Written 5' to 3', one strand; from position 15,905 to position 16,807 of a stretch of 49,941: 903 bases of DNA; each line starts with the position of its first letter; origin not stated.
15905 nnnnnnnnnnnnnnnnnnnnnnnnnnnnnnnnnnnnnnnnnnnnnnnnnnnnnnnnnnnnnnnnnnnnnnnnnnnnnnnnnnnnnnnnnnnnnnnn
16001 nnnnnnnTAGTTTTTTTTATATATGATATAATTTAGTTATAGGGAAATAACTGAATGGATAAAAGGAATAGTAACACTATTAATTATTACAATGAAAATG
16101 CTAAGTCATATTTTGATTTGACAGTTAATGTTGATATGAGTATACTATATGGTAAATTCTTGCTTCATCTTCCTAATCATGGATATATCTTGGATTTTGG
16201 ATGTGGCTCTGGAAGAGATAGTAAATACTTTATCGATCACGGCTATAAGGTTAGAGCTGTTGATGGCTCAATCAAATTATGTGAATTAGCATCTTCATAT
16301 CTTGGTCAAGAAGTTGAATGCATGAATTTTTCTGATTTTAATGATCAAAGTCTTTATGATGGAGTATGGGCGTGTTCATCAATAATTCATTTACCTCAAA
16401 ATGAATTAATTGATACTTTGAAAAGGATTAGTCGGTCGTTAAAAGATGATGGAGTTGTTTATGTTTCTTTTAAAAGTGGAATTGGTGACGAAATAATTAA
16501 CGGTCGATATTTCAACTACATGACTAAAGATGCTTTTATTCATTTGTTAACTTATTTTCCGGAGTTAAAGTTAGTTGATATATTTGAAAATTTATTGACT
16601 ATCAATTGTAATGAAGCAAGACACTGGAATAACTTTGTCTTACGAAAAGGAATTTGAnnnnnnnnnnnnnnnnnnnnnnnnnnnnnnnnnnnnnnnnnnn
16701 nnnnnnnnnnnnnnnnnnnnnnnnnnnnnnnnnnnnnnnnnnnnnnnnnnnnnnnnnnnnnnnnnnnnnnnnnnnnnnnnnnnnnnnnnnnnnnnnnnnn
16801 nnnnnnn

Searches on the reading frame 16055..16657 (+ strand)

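Call 8: search_protein_families(library=pfam, proteins=[window:16055-16657:+], max_evalue=0.01)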
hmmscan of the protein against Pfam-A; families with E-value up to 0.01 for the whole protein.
window:16055-16657:+ (200 aa): 6 families
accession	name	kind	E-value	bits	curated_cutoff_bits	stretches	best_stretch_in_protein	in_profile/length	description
PF13649.12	Methyltransf_25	-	1.9e-11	44.9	27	1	45-133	1-97/97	Methyltransferase domain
PF08241.18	Methyltransf_11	-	1.5e-10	42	21.2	1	46-136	1-94/95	Methyltransferase domain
PF13489.12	Methyltransf_23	-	4.7e-10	39.9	27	1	35-140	16-119/164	Methyltransferase domain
PF08242.18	Methyltransf_12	-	1e-09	39.4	30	1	46-135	1-98/98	Methyltransferase domain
PF05891.18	Methyltransf_PK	-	4.6e-08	33.3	27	1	39-137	53-159/218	AdoMet dependent proline di-methyltransferase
PF03848.20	TehB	-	0.00011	22.1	20.4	1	43-72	32-61/193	Tellurite resistance protein TehB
